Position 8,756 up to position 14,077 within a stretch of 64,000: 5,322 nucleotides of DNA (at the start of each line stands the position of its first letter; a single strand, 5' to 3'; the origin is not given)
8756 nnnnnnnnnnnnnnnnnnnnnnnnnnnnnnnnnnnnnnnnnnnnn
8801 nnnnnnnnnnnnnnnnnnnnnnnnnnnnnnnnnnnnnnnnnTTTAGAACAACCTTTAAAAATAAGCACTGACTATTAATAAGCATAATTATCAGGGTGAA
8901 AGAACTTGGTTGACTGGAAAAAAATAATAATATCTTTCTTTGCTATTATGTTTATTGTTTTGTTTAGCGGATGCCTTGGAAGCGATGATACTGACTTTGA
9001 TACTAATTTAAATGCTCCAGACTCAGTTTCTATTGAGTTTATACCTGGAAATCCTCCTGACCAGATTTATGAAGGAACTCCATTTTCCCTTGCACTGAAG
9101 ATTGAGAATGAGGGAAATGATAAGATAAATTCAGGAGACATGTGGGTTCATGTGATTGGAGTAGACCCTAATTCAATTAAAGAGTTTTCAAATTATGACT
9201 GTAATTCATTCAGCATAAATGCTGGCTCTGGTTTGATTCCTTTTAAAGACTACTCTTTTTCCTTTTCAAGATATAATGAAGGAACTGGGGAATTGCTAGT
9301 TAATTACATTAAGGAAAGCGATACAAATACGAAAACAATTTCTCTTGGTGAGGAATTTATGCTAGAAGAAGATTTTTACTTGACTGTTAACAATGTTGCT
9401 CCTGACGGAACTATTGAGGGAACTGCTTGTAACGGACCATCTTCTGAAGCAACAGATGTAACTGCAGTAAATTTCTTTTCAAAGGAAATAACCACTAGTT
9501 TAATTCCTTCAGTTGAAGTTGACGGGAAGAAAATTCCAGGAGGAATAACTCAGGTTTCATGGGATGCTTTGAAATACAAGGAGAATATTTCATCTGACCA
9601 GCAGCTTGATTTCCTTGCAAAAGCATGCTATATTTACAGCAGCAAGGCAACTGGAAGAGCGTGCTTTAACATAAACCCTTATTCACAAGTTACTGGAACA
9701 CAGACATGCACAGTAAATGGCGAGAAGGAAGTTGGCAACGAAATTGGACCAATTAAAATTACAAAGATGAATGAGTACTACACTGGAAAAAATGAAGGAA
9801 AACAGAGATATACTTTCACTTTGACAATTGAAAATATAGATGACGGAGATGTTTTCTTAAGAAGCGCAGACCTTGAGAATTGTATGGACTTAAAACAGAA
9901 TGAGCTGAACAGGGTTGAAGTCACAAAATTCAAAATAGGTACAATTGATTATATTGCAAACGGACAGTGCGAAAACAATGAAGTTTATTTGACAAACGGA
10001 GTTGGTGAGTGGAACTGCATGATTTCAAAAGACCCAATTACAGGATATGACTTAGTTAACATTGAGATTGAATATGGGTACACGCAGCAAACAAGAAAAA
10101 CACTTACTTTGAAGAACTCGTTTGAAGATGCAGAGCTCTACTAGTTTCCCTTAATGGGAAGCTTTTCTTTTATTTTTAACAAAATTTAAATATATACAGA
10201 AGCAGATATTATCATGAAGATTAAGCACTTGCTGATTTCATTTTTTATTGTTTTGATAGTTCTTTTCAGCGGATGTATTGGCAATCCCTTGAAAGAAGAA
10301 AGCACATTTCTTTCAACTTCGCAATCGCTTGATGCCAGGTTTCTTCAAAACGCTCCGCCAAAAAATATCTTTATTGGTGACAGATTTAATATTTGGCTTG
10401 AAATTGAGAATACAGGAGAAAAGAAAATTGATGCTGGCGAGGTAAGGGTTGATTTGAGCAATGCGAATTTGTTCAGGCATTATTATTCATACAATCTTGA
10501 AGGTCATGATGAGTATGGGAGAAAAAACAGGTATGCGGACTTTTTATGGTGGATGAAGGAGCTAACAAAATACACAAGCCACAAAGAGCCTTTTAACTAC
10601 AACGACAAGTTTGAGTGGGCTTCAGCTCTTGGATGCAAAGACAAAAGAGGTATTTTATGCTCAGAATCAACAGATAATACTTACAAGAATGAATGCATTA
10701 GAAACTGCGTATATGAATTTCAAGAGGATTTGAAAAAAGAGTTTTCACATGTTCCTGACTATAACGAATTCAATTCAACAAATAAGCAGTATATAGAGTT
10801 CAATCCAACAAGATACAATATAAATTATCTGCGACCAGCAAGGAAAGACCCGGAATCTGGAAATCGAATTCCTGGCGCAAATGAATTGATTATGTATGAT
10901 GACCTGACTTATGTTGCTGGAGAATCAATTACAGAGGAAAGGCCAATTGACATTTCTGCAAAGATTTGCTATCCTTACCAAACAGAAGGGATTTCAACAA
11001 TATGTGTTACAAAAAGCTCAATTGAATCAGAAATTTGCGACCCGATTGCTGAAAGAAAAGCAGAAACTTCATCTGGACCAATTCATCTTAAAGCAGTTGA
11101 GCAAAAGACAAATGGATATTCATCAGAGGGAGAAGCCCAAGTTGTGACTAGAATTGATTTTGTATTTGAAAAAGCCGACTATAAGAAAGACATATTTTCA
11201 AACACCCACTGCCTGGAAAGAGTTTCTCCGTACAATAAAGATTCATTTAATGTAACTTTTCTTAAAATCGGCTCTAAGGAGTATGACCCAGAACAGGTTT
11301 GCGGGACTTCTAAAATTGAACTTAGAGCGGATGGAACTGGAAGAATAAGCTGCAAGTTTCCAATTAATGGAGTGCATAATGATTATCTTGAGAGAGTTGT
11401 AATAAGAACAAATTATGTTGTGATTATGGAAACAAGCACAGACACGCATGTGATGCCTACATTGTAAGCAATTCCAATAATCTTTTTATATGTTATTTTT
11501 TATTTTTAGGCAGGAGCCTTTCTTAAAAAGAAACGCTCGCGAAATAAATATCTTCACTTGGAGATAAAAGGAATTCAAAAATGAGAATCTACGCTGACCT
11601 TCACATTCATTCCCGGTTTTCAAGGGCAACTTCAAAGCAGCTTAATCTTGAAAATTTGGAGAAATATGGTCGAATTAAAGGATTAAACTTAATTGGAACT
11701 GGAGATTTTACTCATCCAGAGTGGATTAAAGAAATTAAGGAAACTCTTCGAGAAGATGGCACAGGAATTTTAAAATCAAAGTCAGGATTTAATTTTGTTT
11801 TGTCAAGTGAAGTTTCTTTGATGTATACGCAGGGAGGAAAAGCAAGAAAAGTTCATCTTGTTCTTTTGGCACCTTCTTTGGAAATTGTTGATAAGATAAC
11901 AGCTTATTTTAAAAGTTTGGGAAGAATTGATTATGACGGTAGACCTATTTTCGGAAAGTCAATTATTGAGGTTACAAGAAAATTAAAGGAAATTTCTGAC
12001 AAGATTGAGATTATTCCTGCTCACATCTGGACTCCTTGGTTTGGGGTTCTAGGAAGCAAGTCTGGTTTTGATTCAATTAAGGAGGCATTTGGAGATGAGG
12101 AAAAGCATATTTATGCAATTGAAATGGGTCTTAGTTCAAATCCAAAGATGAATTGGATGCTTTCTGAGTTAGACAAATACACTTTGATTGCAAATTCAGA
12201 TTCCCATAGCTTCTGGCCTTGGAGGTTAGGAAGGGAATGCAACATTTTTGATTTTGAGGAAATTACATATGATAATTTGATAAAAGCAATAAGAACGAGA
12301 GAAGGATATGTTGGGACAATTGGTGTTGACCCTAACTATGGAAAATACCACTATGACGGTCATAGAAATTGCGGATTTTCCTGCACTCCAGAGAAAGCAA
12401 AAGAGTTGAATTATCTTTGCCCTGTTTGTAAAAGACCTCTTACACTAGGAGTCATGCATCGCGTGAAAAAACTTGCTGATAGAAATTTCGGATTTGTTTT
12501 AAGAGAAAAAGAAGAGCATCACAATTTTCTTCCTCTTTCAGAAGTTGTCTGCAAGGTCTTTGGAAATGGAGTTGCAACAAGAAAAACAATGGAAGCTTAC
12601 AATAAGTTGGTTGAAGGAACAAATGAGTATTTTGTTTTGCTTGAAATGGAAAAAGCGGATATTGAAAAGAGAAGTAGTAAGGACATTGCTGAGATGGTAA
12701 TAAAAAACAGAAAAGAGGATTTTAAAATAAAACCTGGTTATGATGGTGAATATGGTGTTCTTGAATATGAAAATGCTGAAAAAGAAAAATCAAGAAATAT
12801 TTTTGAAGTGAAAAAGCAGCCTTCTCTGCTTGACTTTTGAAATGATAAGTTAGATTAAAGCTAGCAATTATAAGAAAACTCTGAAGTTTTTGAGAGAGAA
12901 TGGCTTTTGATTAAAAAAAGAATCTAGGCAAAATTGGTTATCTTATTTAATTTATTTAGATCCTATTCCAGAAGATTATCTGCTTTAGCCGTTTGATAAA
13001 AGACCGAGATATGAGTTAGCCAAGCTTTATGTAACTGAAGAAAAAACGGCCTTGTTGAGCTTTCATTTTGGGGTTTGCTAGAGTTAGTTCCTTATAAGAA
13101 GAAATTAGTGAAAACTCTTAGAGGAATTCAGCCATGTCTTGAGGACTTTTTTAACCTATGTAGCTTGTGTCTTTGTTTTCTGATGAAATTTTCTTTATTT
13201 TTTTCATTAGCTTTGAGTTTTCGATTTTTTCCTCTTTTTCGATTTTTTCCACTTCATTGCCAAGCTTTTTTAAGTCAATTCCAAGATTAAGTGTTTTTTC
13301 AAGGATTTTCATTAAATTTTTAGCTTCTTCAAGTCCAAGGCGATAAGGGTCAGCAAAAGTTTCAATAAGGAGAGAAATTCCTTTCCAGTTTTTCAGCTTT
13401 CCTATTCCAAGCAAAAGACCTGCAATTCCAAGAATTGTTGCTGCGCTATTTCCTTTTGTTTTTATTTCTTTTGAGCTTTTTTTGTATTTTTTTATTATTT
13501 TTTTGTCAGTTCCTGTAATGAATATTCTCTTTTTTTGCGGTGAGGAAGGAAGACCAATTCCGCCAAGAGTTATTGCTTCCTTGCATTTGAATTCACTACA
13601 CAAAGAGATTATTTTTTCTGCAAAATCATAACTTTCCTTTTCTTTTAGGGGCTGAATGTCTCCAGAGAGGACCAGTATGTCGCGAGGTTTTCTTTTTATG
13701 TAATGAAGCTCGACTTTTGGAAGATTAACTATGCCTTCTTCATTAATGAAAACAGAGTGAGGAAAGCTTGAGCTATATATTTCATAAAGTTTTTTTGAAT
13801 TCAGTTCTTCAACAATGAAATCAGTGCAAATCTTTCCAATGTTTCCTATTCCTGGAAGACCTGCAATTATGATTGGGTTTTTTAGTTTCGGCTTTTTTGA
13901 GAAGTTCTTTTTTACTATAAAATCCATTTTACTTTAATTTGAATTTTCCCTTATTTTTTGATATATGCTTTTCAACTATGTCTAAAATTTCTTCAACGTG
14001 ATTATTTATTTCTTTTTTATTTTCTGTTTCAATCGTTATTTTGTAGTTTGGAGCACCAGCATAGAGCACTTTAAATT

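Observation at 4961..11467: Four-gene same-strand cluster of novel secreted or membrane proteins, including a polytopic protein with a histone-H1-like Lys-rich cytoplasmic tail and two paralogous lipobox proteins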

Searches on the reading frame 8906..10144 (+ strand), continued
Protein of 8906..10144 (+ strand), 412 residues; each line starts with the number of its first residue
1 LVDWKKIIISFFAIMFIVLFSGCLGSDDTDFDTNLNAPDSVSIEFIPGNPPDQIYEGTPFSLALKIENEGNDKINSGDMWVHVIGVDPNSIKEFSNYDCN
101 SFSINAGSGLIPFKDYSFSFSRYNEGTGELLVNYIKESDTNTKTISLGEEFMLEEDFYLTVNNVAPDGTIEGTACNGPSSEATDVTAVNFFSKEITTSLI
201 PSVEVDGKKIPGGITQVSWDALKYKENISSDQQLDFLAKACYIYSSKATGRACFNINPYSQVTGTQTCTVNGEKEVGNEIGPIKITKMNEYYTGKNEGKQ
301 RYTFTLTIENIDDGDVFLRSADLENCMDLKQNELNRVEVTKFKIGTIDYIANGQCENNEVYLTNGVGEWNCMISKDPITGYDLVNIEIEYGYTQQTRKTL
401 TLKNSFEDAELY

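Call 82: list_cluster_members(proteins=[L021:3740-5542:+, L018:8013-10526:+, L015:6814-7986:+, L016:4827-5996:+, L003:2251-3438:+, L005:1791-3002:+, L007:3115-4290:+, L008:5293-6498:+, L009:4723-5904:+, L011:5924-7132:+])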
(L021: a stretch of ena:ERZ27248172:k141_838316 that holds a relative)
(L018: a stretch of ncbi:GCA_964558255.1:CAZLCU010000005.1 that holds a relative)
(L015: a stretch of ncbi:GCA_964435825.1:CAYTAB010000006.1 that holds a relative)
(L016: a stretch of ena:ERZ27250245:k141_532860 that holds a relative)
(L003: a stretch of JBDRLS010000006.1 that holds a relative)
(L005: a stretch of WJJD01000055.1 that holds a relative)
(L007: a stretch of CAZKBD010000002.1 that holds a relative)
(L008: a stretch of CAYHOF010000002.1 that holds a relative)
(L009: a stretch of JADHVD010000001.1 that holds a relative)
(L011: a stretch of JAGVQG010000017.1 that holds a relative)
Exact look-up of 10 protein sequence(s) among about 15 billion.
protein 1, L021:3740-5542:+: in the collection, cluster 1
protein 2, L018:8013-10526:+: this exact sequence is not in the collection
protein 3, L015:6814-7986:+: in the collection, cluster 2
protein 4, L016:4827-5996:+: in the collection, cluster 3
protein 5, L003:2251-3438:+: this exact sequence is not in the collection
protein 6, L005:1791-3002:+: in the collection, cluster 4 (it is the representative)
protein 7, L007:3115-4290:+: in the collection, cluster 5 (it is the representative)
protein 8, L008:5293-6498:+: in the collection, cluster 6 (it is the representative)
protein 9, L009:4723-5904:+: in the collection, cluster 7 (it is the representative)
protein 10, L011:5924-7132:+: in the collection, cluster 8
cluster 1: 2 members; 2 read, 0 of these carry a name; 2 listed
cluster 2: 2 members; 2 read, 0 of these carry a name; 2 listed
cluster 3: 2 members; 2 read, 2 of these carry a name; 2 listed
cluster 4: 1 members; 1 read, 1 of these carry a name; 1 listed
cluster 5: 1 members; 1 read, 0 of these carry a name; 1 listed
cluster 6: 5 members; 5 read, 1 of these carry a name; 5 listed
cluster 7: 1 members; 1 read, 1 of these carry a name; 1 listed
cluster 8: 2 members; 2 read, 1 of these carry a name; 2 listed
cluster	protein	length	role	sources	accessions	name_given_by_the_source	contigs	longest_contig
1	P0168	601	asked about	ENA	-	-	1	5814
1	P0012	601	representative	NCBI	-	-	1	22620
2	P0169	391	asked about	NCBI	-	-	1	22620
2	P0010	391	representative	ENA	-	-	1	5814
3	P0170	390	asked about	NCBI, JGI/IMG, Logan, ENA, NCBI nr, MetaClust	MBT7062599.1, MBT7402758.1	hypothetical protein HN924_01375 [Candidatus Woesearchaeota archaeon] | hypothetical protein | hypothetical protein [Candidatus Woesearchaeota archaeon]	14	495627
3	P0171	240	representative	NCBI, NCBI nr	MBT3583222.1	hypothetical protein HN510_05370, partial [Candidatus Woesearchaeota archaeon] | hypothetical protein [Candidatus Woesearchaeota archaeon]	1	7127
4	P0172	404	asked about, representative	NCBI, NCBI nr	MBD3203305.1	hypothetical protein GF327_03360 [Candidatus Woesearchaeota archaeon] | hypothetical protein [Candidatus Woesearchaeota archaeon]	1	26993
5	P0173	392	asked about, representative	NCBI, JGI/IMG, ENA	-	-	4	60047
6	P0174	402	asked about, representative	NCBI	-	-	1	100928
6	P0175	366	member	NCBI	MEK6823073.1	MAG: hypothetical protein AABY13_04540, partial [Nanoarchaeota archaeon]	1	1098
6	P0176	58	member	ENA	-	-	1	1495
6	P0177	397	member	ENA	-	-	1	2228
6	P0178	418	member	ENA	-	-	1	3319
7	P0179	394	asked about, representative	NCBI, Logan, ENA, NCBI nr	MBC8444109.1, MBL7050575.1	hypothetical protein H8D83_00835 [Candidatus Woesearchaeota archaeon] | hypothetical protein [Candidatus Woesearchaeota archaeon]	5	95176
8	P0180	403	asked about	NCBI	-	-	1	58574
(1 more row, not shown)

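Call 110: fold_search(model_id=the predicted structure, library=viral)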
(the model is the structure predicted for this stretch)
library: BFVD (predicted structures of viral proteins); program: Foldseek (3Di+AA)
matches with E <= 10: 966; with E <= 0.001: 3
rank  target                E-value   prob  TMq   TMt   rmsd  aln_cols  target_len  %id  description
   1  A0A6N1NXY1            1.1e-04  0.20  0.10  0.04  40.1       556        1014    9  DUF11 domain-containing protein [Tupanvirus soda lake]
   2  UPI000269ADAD         8.0e-04  0.15  0.09  0.03  33.8       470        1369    7  (no name look-up for this kind of identifier)
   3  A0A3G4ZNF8            9.9e-04  0.16  0.09  0.05  28.4       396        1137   10  DUF7932 domain-containing protein [Terrestrivirus sp.]
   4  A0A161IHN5            1.4e-03  0.15  0.10  0.11  23.0       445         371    9  (no name in the UniProt tables at hand)
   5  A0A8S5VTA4            1.7e-03  0.28  0.13  0.07  30.1       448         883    8  (no name in the UniProt tables at hand)
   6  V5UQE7                2.1e-03  0.08  0.08  0.06  30.8       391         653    9  Uncharacterized protein [Shigella phage pSb-1]
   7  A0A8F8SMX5            2.9e-03  0.13  0.10  0.11  29.6       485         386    9  Coat protein [Statovirus F1]
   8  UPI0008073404         3.4e-03  0.08  0.08  0.03  34.6       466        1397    9  (no name look-up for this kind of identifier)
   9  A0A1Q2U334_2          4.2e-03  0.12  0.12  0.07  30.3       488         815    9  Big-1 domain-containing protein [Vibrio phage pTD1]
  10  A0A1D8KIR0            4.7e-03  0.33  0.14  0.06  32.3       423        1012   11  Baseplate hub + tail lysozyme [Synechococcus phage S-CAM3]
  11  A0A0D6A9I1            4.7e-03  0.15  0.09  0.07  30.6       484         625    9  Membrane glycoprotein polyprotein (Fragment) [Dabie bandavirus]
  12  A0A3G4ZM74            4.7e-03  0.12  0.11  0.12  26.6       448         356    8  Uncharacterized protein [Terrestrivirus sp.]
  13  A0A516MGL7            4.9e-03  0.08  0.09  0.06  28.7       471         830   10  (no name in the UniProt tables at hand)
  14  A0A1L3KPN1            5.8e-03  0.08  0.09  0.05  39.6       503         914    8  Envelopment polyprotein [Wenling crustacean virus 9]
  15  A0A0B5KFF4            7.2e-03  0.11  0.09  0.04  32.7       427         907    7  Envelopment polyprotein [Wenzhou Shrimp Virus 1]
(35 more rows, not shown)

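Call 117: find_related_loci(query=A2, collection=viral_contigs, flank=6000)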
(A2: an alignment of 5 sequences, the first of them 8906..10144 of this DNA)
Query A2 (412 aa) in viral_contigs; peptide patterns used: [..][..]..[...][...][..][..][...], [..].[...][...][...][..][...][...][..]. (x = any residue, [..] = any of these).
58 stretches matched a pattern, but none encodes a relative of the query by tblastn (E <= 1e-3).

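Call 118: search_protein_families(library=pfam, alignment_id=A8, max_evalue=0.01)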
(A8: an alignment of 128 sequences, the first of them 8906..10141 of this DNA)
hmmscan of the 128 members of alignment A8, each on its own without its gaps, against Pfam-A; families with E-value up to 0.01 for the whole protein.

A. member 1, window:8906-10141:+ (412 aa): 0 families

B. families by the number of members that match (of 128 scanned): 4 families
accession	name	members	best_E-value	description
PF07705.17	CARDB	10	5.4e-13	CARDB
PF14524.12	Wzt_C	1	0.0033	Wzt C-terminal domain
PF10651.15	BppU_N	1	0.0085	BppU N-terminal domain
PF17936.7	Big_6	1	0.0087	Bacterial Ig domain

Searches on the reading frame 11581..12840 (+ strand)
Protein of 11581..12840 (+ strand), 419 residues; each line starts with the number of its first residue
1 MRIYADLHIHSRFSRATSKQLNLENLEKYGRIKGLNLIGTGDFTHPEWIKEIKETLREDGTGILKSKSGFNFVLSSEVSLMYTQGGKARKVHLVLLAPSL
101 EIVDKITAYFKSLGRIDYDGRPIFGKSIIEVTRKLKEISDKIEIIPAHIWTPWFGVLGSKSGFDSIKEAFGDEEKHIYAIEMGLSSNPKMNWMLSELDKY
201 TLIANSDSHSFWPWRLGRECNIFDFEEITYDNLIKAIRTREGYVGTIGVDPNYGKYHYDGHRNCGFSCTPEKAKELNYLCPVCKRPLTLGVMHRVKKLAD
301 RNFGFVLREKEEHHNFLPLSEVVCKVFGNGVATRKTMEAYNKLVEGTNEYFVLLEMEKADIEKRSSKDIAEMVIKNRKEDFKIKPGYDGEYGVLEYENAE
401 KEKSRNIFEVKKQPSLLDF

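Call 4: search_protein_families(library=pfam, proteins=[window:11581-12840:+], max_evalue=1)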
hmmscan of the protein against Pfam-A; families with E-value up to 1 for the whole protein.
window:11581-12840:+ (419 aa): 6 families
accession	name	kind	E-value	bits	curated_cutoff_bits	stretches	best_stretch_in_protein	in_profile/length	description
PF16068.10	DUF4810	-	0.0068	17.3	34.7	1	364-412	24-72/85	Domain of unknown function (DUF4810)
PF13263.12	PHP_C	-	0.069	13.1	21.3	1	202-240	18-54/56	PHP-associated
PF09282.15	Mago-bind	-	0.074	13.4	20.6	0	235-244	17-26/27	Mago binding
PF20430.3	Eplus_motif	-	0.11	12.7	24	1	41-58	7-23/28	E+ motif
PF21349.2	RUBY_RBDX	-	0.18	11.7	26.5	1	262-286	4-25/30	Rubrerythrin, rubredoxin-like domain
PF04423.19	Rad50_zn_hook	-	0.2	11.9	24.3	1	277-288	19-30/52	Rad50 zinc hook motif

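Call 5: search_protein_families(library=ncbifam, proteins=[window:11581-12840:+], max_evalue=1)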
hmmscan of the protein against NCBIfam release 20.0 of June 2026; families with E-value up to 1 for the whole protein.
window:11581-12840:+ (419 aa): 2 families
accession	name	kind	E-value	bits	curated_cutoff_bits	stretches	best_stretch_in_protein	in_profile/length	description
TIGR00375.1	TIGR00375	hypoth_equivalog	1e-55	189.6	326.6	1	5-392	2-372/374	TIGR00375 family protein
NF038032.1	CehA_McbA_metalo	domain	0.0017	17.9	80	1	199-246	169-216/315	CehA/McbA family metallohydrolase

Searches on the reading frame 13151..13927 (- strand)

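Call 56: search_protein_families(library=pfam, proteins=[window:13151-13927:-], max_evalue=0.0001)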
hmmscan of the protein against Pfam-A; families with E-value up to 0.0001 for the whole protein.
window:13151-13927:- (258 aa): 1 family
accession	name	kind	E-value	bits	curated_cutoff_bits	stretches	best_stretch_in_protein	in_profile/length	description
PF09754.15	PAC2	-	8e-36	124.3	25.8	1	21-232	2-210/215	PAC2 family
